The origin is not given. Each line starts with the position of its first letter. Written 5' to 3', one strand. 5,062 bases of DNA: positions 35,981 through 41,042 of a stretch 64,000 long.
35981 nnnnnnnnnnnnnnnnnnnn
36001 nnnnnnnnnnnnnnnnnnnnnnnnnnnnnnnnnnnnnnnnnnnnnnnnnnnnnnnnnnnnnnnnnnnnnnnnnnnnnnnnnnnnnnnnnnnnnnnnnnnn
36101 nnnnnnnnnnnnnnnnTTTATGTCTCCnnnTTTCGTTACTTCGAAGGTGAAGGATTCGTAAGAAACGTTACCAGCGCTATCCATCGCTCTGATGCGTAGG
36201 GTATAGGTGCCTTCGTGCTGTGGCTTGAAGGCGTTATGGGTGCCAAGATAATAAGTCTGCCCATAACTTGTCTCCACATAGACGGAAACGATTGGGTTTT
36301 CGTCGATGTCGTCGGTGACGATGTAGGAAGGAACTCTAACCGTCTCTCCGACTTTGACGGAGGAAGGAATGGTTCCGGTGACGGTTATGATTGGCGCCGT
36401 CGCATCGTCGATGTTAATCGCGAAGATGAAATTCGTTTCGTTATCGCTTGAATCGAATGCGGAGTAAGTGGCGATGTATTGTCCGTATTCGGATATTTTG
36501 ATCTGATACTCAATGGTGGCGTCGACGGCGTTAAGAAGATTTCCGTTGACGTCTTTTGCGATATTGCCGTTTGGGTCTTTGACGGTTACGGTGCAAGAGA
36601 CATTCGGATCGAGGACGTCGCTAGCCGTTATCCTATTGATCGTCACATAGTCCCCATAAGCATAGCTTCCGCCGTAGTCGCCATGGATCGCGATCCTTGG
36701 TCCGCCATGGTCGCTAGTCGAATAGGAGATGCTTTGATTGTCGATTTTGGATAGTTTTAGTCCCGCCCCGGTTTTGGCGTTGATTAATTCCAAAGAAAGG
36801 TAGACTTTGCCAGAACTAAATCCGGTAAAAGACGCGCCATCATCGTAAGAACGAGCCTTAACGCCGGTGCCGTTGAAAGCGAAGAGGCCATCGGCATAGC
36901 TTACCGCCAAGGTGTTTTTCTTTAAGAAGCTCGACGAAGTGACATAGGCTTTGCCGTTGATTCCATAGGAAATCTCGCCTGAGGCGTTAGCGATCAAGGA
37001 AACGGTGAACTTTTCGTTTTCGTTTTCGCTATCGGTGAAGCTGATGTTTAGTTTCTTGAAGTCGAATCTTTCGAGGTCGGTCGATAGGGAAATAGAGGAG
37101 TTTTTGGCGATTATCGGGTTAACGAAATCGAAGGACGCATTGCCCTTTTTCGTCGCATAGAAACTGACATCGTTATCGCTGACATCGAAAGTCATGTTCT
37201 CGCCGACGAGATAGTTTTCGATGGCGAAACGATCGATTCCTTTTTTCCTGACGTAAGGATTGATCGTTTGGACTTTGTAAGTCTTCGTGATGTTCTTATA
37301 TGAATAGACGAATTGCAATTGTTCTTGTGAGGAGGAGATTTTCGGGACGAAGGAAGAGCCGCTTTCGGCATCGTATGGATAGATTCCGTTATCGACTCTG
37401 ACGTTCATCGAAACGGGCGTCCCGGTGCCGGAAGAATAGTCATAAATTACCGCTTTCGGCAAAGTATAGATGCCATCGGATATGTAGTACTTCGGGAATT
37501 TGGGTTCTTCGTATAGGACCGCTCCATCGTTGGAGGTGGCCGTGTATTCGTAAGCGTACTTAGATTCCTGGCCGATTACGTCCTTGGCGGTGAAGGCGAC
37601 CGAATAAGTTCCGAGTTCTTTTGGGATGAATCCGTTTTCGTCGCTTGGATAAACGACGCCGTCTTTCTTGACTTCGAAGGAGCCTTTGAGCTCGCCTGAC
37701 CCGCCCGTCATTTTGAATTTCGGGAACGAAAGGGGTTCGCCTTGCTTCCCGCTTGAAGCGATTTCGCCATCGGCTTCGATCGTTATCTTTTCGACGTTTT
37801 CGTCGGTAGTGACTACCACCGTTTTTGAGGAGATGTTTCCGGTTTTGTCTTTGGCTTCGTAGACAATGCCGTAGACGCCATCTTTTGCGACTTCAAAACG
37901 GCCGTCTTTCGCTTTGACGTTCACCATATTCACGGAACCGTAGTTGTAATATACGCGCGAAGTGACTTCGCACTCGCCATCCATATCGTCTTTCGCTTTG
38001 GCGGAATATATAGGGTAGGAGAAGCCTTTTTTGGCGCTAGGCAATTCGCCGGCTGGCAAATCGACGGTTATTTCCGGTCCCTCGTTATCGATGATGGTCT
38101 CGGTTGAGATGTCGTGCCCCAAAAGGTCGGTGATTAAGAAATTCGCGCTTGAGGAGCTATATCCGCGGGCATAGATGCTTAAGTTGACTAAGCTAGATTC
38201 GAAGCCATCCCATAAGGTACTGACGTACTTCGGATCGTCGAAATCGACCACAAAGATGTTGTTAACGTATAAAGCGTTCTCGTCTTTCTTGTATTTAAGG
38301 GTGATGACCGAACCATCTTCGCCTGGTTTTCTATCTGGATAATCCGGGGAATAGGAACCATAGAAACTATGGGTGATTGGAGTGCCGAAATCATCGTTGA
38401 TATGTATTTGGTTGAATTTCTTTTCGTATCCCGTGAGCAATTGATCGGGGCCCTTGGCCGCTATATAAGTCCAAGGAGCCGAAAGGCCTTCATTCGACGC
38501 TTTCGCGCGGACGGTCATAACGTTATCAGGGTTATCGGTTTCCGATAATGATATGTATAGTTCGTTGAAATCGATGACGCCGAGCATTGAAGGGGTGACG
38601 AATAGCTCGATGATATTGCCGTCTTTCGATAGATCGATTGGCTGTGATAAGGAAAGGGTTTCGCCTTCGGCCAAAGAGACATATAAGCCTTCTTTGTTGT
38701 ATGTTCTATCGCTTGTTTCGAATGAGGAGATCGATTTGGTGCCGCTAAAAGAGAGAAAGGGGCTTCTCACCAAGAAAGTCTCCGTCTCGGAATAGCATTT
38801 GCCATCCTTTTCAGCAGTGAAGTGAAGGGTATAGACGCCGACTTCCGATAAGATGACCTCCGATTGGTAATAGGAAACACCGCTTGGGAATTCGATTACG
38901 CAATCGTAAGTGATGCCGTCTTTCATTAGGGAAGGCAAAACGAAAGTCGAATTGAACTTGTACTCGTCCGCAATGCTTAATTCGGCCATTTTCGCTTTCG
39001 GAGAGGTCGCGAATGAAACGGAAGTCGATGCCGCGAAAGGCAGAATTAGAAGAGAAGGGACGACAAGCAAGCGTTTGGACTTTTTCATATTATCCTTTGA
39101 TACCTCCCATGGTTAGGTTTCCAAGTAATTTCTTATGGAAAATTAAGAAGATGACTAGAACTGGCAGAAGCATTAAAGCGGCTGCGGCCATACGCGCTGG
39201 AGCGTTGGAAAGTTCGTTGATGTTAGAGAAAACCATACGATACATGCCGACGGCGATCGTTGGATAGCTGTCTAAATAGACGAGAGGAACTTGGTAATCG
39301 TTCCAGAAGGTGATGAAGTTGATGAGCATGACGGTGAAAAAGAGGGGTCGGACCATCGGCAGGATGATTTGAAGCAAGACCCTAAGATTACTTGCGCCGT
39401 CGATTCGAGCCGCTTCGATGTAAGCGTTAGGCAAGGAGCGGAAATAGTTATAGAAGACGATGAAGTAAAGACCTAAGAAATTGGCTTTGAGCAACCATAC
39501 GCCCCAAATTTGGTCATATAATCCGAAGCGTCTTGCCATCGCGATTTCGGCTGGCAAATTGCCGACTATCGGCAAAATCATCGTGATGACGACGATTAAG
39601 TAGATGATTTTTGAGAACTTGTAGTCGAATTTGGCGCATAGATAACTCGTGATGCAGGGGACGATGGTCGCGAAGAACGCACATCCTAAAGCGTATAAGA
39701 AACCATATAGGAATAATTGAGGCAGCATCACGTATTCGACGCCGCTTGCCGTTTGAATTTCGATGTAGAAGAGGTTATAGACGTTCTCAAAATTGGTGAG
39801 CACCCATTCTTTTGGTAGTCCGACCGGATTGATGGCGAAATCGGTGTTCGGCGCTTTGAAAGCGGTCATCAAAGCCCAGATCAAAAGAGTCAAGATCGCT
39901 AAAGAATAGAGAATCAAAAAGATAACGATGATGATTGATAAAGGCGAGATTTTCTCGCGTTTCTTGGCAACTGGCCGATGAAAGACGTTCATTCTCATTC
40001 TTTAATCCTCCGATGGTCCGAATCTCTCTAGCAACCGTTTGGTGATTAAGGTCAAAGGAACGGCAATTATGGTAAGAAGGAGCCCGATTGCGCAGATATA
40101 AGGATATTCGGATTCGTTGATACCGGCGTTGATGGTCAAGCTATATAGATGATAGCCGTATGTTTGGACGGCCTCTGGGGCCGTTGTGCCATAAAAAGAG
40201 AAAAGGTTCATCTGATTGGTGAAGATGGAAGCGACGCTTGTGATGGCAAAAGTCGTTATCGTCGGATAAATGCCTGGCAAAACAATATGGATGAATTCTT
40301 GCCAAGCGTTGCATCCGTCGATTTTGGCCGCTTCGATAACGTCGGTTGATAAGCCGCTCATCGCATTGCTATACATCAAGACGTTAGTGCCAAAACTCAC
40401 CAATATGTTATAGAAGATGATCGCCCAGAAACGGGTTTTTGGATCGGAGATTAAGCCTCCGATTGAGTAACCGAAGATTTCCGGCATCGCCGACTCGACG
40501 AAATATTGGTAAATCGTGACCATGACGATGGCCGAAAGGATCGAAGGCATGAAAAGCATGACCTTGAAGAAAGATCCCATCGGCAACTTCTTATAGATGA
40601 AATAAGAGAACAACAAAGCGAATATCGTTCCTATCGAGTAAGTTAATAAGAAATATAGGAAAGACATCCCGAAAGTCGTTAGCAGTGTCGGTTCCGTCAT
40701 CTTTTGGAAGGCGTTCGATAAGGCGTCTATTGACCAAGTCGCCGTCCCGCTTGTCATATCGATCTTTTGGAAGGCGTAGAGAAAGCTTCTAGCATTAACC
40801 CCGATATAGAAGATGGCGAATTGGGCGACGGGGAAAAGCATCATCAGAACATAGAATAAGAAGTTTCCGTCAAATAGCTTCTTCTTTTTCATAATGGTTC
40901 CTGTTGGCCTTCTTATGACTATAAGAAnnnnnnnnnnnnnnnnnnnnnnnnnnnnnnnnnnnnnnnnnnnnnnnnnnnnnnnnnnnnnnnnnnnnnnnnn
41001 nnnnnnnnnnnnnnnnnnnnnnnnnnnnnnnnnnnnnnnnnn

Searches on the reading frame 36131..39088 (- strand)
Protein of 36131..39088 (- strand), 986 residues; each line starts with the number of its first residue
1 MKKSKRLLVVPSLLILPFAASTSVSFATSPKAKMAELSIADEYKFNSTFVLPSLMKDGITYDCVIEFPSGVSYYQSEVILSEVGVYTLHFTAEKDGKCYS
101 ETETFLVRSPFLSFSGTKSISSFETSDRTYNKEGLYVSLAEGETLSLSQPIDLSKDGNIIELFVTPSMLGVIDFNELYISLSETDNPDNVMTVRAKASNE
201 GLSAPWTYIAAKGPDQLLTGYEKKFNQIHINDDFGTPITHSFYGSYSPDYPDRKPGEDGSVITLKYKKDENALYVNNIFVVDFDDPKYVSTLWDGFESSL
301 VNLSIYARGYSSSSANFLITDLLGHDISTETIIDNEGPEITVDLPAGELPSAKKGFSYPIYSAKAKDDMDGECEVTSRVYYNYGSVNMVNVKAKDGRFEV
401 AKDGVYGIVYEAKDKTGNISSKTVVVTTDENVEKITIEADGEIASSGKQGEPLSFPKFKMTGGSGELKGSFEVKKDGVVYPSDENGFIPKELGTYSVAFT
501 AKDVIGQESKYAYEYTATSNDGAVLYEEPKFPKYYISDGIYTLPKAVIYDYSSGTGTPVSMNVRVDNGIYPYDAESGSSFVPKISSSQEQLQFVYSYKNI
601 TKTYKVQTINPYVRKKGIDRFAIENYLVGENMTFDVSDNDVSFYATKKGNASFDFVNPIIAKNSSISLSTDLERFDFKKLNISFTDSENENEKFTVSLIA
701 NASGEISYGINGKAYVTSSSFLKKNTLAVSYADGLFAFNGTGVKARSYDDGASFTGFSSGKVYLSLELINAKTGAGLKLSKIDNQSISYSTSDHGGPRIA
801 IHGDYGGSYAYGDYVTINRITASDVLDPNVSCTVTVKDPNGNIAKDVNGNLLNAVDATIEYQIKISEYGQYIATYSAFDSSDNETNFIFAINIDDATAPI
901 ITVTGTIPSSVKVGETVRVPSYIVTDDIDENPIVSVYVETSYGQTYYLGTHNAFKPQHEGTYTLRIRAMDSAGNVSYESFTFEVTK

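Call 10: search_protein_families(library=pfam, proteins=[window:36131-39088:-], max_evalue=0.01)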
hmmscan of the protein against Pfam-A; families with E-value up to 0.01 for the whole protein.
window:36131-39088:- (986 aa): 3 families
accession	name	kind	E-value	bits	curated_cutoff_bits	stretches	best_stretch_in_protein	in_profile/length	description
PF19077.6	Big_13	-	3.2e-06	28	27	0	955-984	70-100/102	Bacterial Ig-like domain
PF16403.11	Bact_surface_Ig-like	-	0.0013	19.1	27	0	394-423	37-66/71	Bacterial surface protein, Ig-like domain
PF20164.4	GspA_SrpA_N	-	0.0051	17.6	27.4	0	952-984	79-111/117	GspA/SrpA SigLec-like domain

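Call 64: search_protein_families(library=ncbifam, proteins=[window:36131-39088:-], max_evalue=0.001)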
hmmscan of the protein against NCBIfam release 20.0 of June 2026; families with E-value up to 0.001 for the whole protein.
window:36131-39088:- (986 aa): 1 family
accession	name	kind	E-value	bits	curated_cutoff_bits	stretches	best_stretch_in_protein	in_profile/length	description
NF047446.1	barrel_OmpL47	domain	1.8e-09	37.9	40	1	938-981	21-65/68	OmpL47-type beta-barrel domain-containing protein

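Call 74: search_protein_families(library=pfam, proteins=[window:36131-39088:-], max_evalue=1)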
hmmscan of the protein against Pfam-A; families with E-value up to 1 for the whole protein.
window:36131-39088:- (986 aa): 9 families
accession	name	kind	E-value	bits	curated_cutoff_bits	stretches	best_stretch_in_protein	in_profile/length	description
PF19077.6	Big_13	-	3.2e-06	28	27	1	955-984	70-100/102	Bacterial Ig-like domain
PF16403.11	Bact_surface_Ig-like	-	0.0013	19.1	27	2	394-423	37-66/71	Bacterial surface protein, Ig-like domain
PF20164.4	GspA_SrpA_N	-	0.0051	17.6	27.4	1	952-984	79-111/117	GspA/SrpA SigLec-like domain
PF07495.19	Y_Y_Y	-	0.029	14.7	26.6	1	954-984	32-62/65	Y_Y_Y domain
PF15418.12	DUF4625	-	0.065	14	27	0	958-983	104-129/131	Domain of unknown function (DUF4625)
PF13750.12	Big_3_3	-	0.074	13.1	27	1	857-983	3-145/157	Bacterial Ig-like domain (group 3)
PF14524.12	Wzt_C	-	0.098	13.1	30.4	1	900-952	17-67/143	Wzt C-terminal domain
PF12245.14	Big_3_2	-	0.23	12.1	23.3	0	951-976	85-111/122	Bacterial Ig-like domain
PF04234.18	CopC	-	0.96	10.9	23.3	0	951-984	59-92/92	CopC domain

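Call 81: search_solved_structures(query=window:36131-39088:-, max_evalue=0.1)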
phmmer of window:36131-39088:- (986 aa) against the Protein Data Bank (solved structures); distinct sequences matched with E-value up to 0.1: 2.
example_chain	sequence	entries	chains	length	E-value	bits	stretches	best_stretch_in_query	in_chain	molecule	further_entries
4m03_A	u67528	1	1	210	0.00012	23.5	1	836-986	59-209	Serine-rich adhesin for platelets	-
4aqo_A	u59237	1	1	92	0.067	14.5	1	894-984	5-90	COLLAGENASE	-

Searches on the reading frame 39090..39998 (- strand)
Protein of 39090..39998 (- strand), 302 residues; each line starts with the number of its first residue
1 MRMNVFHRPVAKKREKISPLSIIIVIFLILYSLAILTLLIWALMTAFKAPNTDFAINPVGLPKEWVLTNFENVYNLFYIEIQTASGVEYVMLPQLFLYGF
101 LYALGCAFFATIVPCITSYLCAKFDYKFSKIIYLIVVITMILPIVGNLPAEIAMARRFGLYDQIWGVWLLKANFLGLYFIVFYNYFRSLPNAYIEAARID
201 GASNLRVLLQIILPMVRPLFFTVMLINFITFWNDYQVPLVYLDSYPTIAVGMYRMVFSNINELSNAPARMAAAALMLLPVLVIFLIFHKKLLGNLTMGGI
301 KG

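Call 12: search_protein_families(library=pfam, proteins=[window:39090-39998:-], max_evalue=0.001)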
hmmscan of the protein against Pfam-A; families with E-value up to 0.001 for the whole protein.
window:39090-39998:- (302 aa): 1 family
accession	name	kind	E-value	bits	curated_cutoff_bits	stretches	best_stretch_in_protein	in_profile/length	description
PF00528.27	BPD_transp_1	-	5.7e-16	59.2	26.4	1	119-289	6-176/184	Binding-protein-dependent transport system inner membrane component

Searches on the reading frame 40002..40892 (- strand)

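Call 12: search_protein_families(library=pfam, proteins=[window:40002-40892:-], max_evalue=0.001)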
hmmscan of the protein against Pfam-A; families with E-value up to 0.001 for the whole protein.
window:40002-40892:- (296 aa): 1 family
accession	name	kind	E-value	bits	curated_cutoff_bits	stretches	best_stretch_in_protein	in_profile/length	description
PF00528.27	BPD_transp_1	-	2.1e-16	60.6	26.4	1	87-293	4-180/184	Binding-protein-dependent transport system inner membrane component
